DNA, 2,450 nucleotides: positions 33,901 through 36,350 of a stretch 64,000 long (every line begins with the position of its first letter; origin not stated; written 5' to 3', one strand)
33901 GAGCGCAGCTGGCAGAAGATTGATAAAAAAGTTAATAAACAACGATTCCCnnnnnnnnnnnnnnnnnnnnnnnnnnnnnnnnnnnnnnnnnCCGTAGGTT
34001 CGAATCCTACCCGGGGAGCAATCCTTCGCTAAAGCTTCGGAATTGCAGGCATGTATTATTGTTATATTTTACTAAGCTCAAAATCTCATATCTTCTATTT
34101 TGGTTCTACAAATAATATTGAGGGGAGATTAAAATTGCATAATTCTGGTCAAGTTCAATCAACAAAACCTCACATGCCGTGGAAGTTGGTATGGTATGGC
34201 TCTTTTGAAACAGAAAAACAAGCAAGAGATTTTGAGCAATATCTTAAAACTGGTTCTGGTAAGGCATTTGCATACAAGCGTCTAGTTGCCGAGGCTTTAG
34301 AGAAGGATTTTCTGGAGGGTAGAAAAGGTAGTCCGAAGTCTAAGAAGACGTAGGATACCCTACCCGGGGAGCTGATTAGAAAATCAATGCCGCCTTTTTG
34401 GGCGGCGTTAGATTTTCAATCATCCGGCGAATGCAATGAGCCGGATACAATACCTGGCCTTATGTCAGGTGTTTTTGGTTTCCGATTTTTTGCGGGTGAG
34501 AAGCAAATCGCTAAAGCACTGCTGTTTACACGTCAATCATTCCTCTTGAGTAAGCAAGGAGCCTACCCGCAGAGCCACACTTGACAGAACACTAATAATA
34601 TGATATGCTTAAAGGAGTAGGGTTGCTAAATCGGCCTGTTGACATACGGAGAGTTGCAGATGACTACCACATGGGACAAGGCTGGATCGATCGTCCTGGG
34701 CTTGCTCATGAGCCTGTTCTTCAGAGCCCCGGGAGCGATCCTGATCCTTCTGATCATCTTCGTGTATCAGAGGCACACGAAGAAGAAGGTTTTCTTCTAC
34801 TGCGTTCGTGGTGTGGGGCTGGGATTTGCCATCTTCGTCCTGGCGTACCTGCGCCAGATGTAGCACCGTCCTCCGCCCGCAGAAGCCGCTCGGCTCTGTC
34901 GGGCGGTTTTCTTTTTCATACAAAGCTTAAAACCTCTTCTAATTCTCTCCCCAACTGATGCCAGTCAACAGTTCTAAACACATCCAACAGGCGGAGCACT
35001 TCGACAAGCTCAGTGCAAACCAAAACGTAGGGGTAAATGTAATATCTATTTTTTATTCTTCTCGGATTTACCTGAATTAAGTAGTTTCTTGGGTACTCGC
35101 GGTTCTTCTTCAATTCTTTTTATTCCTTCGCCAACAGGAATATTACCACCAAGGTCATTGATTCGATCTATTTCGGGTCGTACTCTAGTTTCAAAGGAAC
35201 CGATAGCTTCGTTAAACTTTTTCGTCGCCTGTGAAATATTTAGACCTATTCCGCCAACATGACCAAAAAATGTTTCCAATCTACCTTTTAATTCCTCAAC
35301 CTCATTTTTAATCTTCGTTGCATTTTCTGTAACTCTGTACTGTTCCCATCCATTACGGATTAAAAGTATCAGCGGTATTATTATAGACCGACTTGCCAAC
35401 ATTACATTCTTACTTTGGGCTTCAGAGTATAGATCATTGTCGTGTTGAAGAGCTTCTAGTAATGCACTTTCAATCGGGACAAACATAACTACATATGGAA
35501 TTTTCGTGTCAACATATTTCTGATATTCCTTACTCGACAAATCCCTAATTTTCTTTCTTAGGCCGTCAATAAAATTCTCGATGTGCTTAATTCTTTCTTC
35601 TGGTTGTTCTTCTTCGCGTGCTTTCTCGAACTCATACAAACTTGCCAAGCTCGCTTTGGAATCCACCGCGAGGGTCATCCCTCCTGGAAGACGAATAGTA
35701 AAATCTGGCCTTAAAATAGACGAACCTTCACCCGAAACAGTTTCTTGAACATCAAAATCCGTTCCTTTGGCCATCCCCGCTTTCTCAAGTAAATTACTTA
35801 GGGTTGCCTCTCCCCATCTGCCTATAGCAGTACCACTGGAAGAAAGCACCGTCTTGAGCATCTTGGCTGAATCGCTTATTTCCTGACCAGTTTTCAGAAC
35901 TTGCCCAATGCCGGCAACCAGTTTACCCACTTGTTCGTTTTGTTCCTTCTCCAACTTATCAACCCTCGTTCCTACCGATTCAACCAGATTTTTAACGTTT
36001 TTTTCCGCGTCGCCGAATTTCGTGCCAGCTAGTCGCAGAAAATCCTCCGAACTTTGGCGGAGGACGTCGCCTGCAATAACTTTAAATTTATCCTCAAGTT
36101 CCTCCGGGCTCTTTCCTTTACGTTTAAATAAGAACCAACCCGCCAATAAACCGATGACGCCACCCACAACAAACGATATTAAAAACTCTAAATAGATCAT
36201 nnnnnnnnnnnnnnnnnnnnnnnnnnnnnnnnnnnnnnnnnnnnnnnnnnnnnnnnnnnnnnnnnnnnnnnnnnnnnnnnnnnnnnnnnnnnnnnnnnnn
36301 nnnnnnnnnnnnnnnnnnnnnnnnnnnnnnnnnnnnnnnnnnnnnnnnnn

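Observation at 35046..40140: AT-rich four-gene operon (72-aa, 216-aa, GHKL/DnaA-domain protein, RmuC) next to tRNA-Asn and GIY-YIG genes, with a perfect DnaA box about 80 nt upstream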

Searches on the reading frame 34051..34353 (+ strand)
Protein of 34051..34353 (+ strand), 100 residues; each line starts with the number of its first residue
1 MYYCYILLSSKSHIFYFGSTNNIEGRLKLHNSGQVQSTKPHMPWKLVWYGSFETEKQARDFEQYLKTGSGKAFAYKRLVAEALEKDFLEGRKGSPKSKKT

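Call 4: search_protein_families(library=pfam, proteins=[window:34051-34353:+], max_evalue=0.1)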
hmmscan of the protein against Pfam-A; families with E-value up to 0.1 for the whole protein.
window:34051-34353:+ (100 aa): 1 family
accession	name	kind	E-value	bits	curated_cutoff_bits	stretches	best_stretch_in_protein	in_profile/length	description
PF01541.30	GIY-YIG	-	8.3e-17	61.7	22.6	1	1-71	1-74/78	GIY-YIG catalytic domain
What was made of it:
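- Checked: The GIY-YIG gene is 34051..34353, Pfam E 8e-17 (call 4).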

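Call 61: search_protein_families(library=phrogs, proteins=[window:34051-34353:+], max_evalue=0.01)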
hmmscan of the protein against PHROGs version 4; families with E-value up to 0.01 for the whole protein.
window:34051-34353:+ (100 aa): 0 families

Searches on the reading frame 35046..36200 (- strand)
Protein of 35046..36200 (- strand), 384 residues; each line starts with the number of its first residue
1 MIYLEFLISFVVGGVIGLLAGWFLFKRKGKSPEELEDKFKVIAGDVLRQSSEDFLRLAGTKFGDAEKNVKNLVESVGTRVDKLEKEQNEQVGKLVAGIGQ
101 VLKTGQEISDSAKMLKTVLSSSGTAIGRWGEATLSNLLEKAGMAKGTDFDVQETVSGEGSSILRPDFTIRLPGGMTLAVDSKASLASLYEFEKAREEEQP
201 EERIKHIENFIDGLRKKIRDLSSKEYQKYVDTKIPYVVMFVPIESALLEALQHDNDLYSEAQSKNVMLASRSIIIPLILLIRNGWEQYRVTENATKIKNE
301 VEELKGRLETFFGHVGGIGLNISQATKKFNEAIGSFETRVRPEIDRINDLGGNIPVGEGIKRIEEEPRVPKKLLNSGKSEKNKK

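Call 4: search_protein_families(library=pfam, proteins=[window:35046-36200:-], max_evalue=0.1)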
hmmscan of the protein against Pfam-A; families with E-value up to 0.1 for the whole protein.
window:35046-36200:- (384 aa): 7 families
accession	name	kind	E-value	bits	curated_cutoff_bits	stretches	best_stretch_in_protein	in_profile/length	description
PF02646.22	RmuC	-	9.8e-73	245.2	26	1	67-351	8-285/291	RmuC family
PF12732.12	YtxH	-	0.00024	21.9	37.5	1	7-85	1-68/71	YtxH-like protein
PF16526.10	CLZ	-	0.0096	16.7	26.7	0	193-222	22-51/71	C-terminal leucine zipper domain of cyclic nucleotide-gated channels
PF04513.17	Baculo_PEP_C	-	0.024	15.1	38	0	291-349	37-92/140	Baculovirus polyhedron envelope protein, PEP, C terminus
PF06825.17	HSBP1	-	0.033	14.5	28.6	0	59-86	15-42/51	Heat shock factor binding protein 1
PF07889.17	DUF1664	-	0.041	14.4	34.6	0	66-116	36-86/124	Protein of unknown function (DUF1664)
PF06305.16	LapA_dom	-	0.063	13.6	28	0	3-28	20-46/64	Lipopolysaccharide assembly protein A domain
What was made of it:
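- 35046..36200 (-): rmuC: N-terminal membrane helix, coiled coil, RmuC nuclease domain. ATGA overlap with the 926-aa gene. Not part of the conserved cassette. Pfam RmuC E 1e-72 (call 4).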

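Call 5: search_protein_families(library=padloc, proteins=[window:35046-36200:-], max_evalue=0.1)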
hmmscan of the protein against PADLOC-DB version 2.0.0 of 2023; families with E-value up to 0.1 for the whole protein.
window:35046-36200:- (384 aa): 3 families
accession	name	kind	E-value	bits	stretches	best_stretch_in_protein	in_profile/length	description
PDLC03812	RTasRmuC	-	1.3e-39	134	1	32-335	101-401/439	DRT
PDLC00553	JetC2|JetC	-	0.011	11.6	1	58-265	918-1102/1361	DUF3584 domain; MukB-like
PDLC01177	CorA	-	0.014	13.5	0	197-231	16-50/117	CorA-like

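Call 6: search_protein_families(library=ncbifam, proteins=[window:35046-36200:-], max_evalue=0.1)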
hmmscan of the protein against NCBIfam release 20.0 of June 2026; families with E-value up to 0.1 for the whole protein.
window:35046-36200:- (384 aa): 4 families
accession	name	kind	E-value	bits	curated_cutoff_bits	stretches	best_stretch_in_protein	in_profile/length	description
NF007686.0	PRK10361.1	equivalog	2e-30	105.9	810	1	104-333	180-407/475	DNA recombination protein RmuC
NF047516.1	LA_3659_fam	equivalog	0.039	13.5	36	0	33-103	144-214/221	LA_3659 family protein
NF047514.1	SpiroCoCo_N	equivalog_domain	0.039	13.5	75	0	33-103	144-214/221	SpiroCoCo family coiled-coil protein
NF053524.1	thylo_ssl2009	equivalog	0.055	14.2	58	0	6-34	11-39/90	ssl2009 family thylakoid membrane protein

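Call 31: find_homologous_proteins(query=window:35046-36200:-)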
Query window:35046-36200:- (384 aa): 126 proteins with E <= 0.001 among 8000 candidates; the best 120 are listed.
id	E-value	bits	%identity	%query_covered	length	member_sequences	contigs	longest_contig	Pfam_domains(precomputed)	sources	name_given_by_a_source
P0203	7.8e-244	826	100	100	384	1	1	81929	PF02646.23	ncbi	ncbi:MAG: DNA recombination protein RmuC [Candidatus Jorgensenbacteria bacterium]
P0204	4.3e-202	689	84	99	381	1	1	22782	PF02646.23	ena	-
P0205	2.0e-193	660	82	98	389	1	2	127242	PF02646.23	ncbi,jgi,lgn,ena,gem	-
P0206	6.0e-184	629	77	99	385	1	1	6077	PF02646.23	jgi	-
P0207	2.1e-171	588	75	94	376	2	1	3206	PF02646.23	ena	-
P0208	8.8e-149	513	75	83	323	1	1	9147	PF02646.23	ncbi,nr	ncbi:MAG: DNA recombination protein RmuC, partial [bacterium]|nr:DNA recombination protein RmuC [bac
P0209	1.0e-117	411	54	98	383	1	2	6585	PF02646.23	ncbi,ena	ncbi:MAG: DNA recombination protein RmuC [Patescibacteria group bacterium]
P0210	3.6e-108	380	51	97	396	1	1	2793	PF02646.23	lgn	-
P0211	1.5e-104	368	52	91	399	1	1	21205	PF02646.23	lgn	-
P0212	4.9e-103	363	50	94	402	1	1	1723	PF02646.23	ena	-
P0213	1.6e-102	361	51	94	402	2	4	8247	PF02646.23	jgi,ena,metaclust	metaclust:\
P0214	3.7e-102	360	51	96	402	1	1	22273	PF02646.23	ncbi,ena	-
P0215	2.4e-101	357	49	98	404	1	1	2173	PF02646.23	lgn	-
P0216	1.5e-100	355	49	97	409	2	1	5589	PF02646.23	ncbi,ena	ncbi:MAG: DNA recombination protein RmuC [Patescibacteria group bacterium]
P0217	3.2e-96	340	48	93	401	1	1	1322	PF02646.23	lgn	-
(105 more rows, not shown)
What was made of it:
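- Closest known: Shield. Different: The window's RmuC is closest to Patescibacteria proteins that NCBI annotates as DNA recombination protein RmuC (call 31).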

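Call 32: find_encoding_contigs(protein=P0205, flank=10000, max_places=2)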
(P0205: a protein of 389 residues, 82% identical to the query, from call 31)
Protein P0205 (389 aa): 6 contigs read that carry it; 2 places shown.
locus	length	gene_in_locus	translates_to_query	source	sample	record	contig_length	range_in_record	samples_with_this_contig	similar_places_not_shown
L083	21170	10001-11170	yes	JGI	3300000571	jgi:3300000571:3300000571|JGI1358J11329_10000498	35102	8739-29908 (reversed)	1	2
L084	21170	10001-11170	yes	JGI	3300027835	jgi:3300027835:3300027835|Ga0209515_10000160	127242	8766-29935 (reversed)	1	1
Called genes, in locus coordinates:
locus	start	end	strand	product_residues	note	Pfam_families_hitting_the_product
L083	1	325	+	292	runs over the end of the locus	-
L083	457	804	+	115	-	-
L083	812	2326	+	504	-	-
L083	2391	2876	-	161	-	PF01195:Pept_tRNA_hydro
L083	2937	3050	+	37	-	-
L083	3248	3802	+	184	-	PF10502:Peptidase_S26, PF00717:Peptidase_S24 (weak)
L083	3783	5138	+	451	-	PF13393:tRNA-synt_His, PF00587:tRNA-synt_2b, PF03129:HGTP_anticodon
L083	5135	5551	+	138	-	PF11969:DcpS_C, PF01230:HIT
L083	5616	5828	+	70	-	PF01165:Ribosomal_S21 (weak)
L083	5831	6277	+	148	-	PF09424:YqeY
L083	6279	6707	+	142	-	PF02130:YbeY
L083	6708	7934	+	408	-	PF11104:PilM_2 (faint), PF02491:SHS2_FTSA, PF06723:MreB_Mbl, PF14450:FtsA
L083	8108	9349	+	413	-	PF00091:Tubulin, PF12327:FtsZ_C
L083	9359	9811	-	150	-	-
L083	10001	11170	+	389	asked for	PF02646:RmuC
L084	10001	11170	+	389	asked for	PF02646:RmuC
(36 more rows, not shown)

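Call 33: find_encoding_contigs(protein=P0204, flank=10000, max_places=1)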
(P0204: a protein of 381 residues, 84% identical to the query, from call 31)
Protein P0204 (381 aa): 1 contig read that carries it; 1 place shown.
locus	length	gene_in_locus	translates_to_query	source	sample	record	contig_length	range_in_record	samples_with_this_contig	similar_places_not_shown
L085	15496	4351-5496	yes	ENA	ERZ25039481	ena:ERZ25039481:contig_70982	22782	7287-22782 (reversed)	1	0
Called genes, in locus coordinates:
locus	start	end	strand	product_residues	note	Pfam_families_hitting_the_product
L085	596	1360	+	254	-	-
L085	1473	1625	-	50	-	-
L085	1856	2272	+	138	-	PF14338:Mrr_N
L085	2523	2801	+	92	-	PF03235:GmrSD_N (weak)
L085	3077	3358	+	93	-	-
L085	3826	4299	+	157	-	PF04326:SLFN_AlbA_2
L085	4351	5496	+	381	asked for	PF02646:RmuC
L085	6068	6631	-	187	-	-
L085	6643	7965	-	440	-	PF13589:HATPase_c_3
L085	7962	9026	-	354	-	PF00145:DNA_methylase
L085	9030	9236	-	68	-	PF13560:HTH_31, PF12844:HTH_19, PF13443:HTH_26, PF01381:HTH_3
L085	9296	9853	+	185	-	PF00239:Resolvase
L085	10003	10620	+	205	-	PF13408:Zn_ribbon_recom (weak)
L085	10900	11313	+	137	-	-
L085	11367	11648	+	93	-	-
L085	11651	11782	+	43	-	-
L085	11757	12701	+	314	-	PF01658:Inos-1-P_synth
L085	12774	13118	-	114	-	-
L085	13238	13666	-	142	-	-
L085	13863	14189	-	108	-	-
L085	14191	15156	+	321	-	-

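Call 61: search_protein_families(library=phrogs, proteins=[window:35046-36200:-], max_evalue=0.01)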
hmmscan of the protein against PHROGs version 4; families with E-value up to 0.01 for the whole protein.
window:35046-36200:- (384 aa): 1 family
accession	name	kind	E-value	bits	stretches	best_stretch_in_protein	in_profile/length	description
phrog_3879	-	unknown function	6.6e-05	23.7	1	5-43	3-41/54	-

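Call 98: find_encoding_contigs(protein=P0206, flank=6000, max_places=2)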
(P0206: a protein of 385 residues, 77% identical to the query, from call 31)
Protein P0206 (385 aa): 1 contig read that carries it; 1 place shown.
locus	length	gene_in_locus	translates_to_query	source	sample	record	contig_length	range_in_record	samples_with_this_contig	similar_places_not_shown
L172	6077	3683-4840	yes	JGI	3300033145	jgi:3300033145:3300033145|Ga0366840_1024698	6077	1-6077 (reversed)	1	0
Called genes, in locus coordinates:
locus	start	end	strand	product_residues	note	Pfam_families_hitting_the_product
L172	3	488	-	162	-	?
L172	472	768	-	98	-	-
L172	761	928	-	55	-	-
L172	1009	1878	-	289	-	-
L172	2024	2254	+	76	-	PF09954:DUF2188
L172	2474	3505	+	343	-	PF27126:NmeDI_C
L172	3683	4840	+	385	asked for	PF02646:RmuC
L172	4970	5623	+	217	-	-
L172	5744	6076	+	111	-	?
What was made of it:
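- rmuC orthologues in L085 and L172 also follow defence-type genes (calls 33, 98).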
